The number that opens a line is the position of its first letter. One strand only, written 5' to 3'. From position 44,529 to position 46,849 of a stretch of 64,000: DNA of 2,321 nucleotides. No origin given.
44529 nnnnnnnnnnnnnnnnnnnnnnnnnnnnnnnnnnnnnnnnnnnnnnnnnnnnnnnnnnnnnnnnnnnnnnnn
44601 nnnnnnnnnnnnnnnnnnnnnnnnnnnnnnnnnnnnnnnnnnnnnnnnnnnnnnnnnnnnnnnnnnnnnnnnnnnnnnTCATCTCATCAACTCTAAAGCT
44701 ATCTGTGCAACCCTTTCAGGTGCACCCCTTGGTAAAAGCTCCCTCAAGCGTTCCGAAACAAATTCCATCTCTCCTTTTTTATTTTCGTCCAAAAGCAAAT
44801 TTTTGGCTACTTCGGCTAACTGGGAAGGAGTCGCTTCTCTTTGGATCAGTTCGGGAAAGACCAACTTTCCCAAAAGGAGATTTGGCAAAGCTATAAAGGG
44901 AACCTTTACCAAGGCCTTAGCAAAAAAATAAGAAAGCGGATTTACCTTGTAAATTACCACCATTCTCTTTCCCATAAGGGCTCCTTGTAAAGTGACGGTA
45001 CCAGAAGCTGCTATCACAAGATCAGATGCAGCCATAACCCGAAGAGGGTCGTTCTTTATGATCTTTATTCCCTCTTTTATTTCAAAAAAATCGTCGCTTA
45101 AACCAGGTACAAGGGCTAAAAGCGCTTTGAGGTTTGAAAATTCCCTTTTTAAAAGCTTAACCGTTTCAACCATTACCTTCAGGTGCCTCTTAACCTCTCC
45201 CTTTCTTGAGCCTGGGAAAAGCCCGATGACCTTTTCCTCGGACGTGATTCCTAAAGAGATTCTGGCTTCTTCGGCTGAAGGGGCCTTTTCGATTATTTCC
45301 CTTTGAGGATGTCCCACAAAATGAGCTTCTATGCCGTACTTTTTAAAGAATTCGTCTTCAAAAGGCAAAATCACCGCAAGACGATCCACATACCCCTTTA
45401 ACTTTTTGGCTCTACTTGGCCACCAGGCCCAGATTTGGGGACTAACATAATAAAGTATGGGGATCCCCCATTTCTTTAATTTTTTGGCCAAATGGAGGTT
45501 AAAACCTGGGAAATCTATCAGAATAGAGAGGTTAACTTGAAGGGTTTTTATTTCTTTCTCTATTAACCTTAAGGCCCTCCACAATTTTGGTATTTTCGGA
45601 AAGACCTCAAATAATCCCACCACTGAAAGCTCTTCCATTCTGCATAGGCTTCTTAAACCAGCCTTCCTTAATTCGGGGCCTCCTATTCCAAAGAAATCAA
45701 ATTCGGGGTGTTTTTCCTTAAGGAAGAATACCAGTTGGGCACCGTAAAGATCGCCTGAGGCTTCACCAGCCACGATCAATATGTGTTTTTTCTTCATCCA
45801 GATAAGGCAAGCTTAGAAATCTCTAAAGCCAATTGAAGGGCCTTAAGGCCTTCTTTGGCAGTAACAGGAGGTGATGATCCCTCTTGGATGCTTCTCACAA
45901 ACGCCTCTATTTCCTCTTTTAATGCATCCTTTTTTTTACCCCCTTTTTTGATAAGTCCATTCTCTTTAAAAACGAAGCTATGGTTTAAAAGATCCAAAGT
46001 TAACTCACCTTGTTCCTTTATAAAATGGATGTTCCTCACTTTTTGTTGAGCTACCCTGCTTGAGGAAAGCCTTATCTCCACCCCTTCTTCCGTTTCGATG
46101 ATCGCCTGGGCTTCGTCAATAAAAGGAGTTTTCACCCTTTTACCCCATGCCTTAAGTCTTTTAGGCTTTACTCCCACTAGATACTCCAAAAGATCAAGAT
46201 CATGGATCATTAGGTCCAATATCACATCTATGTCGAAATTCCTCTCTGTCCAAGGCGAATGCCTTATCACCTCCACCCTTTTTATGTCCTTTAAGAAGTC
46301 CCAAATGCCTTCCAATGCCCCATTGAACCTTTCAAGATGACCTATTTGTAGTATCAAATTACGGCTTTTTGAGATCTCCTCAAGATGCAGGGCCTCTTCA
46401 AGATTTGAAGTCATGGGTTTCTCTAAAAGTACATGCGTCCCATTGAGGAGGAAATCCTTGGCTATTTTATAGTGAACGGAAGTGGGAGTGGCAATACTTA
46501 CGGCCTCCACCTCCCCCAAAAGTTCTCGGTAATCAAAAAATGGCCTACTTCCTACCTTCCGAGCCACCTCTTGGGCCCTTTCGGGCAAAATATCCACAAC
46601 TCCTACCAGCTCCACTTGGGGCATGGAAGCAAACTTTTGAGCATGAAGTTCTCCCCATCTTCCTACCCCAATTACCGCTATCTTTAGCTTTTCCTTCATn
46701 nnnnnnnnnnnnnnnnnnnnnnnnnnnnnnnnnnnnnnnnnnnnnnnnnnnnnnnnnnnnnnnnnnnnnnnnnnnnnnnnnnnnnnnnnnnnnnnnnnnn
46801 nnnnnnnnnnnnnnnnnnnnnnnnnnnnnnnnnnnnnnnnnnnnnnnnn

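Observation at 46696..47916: FabZ-LpxA gene fusion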

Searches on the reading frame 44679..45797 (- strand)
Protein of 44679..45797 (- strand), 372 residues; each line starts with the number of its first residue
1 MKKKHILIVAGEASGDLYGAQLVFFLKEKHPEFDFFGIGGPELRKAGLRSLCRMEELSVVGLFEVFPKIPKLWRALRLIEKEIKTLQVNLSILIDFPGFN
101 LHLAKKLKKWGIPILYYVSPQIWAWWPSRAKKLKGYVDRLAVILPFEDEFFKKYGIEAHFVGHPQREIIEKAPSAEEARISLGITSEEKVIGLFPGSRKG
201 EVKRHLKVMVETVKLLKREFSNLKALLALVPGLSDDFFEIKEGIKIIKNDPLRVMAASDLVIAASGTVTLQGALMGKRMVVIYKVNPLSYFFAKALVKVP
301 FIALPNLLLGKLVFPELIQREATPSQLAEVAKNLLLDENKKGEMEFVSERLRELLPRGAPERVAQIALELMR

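Call 3: search_protein_families(library=pfam, proteins=[window:44679-45797:-])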
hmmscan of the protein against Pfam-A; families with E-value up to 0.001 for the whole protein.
window:44679-45797:- (372 aa): 1 family
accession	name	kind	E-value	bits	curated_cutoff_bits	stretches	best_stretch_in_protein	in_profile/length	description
PF02684.21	LpxB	-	1e-105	354.1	22.6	1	6-358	1-362/374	Lipid-A-disaccharide synthetase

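Call 4: search_protein_families(library=ncbifam, proteins=[window:44679-45797:-])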
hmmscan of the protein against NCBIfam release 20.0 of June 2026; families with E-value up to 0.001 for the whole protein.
window:44679-45797:- (372 aa): 3 families
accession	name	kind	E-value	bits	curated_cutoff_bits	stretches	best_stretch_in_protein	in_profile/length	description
TIGR00215.1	lpxB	equivalog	1.4e-90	303.9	190.25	1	5-370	8-382/382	lipid-A-disaccharide synthase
NF002173.0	PRK01021.1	equivalog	1.3e-64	218.8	1033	1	3-334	226-566/610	lipid-A-disaccharide synthase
TIGR03492.1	TIGR03492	hypoth_equivalog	1.1e-08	34.3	219.2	1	152-236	176-252/396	lipid-A-disaccharide synthase-related protein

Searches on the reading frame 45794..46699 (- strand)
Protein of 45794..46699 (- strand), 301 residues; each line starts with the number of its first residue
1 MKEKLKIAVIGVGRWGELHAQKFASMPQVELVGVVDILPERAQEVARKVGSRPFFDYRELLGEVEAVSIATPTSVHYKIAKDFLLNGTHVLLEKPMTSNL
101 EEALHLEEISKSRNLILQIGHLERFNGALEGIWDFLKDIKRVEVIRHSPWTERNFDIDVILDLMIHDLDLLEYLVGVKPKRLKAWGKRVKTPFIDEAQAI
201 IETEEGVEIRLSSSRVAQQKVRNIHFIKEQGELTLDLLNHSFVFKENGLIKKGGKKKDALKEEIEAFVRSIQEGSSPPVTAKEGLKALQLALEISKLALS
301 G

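Call 3: search_protein_families(library=pfam, proteins=[window:45794-46699:-])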
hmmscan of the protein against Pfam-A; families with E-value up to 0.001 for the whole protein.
window:45794-46699:- (301 aa): 3 families
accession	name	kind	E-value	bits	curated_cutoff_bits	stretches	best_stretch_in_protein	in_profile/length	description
PF01408.29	GFO_IDH_MocA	-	1.5e-28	100.3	24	1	5-121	1-120/120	Oxidoreductase family, NAD-binding Rossmann fold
PF22725.1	GFO_IDH_MocA_C3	-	1.1e-09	38.7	27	1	156-232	42-122/124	GFO/IDH/MocA C-terminal domain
PF02894.22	GFO_IDH_MocA_C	-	8.1e-05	22.9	22.9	0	159-291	42-203/218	Oxidoreductase family, C-terminal alpha/beta domain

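Call 4: search_protein_families(library=ncbifam, proteins=[window:45794-46699:-])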
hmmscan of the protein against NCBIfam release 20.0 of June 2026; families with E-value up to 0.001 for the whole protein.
window:45794-46699:- (301 aa): 10 families
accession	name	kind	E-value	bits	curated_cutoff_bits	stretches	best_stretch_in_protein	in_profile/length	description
NF040723.1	UDP-GlcNAcDh_Arch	equivalog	4.6e-59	200.4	450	1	5-293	1-296/302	UDP-N-acetylglucosamine 3-dehydrogenase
TIGR04380.1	myo_inos_iolG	equivalog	4.7e-35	121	355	1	4-295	1-320/330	inositol 2-dehydrogenase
NF058561.1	BT_2158_fam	equivalog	3.9e-15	55.4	750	1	3-154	34-187/487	glycoside 3-dehydrogenase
NF008607.0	PRK11579.1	subfamily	1.6e-11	43.8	330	1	1-140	1-141/346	oxidoreductase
NF041392.1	XylDh_Gfo6_Halo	equivalog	4.3e-11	42.2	350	1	3-121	15-140/350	D-xylose 1-dehydrogenase Gfo6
NF052479.1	LevoglcsnDh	equivalog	6.6e-10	38.2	650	1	3-116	2-126/386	levoglucosan dehydrogenase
NF052679.1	InsChiInosDhIolG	equivalog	1.4e-09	37.5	540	1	5-212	3-226/343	bifunctional inositol 2-dehydrogenase/D-chiro-inositol 1-dehydrogenase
NF007574.0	PRK10206.1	equivalog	4.6e-06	25.9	352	1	63-126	65-128/345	oxidoreductase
NF058563.1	BT_2159_fam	equivalog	4e-05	22.8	650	1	5-117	1-116/350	disaccharide 3-dehydrogenase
TIGR01761.1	thiaz-red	subfamily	8e-05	22.3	188.8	1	5-187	4-184/350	thiazolinyl imide reductase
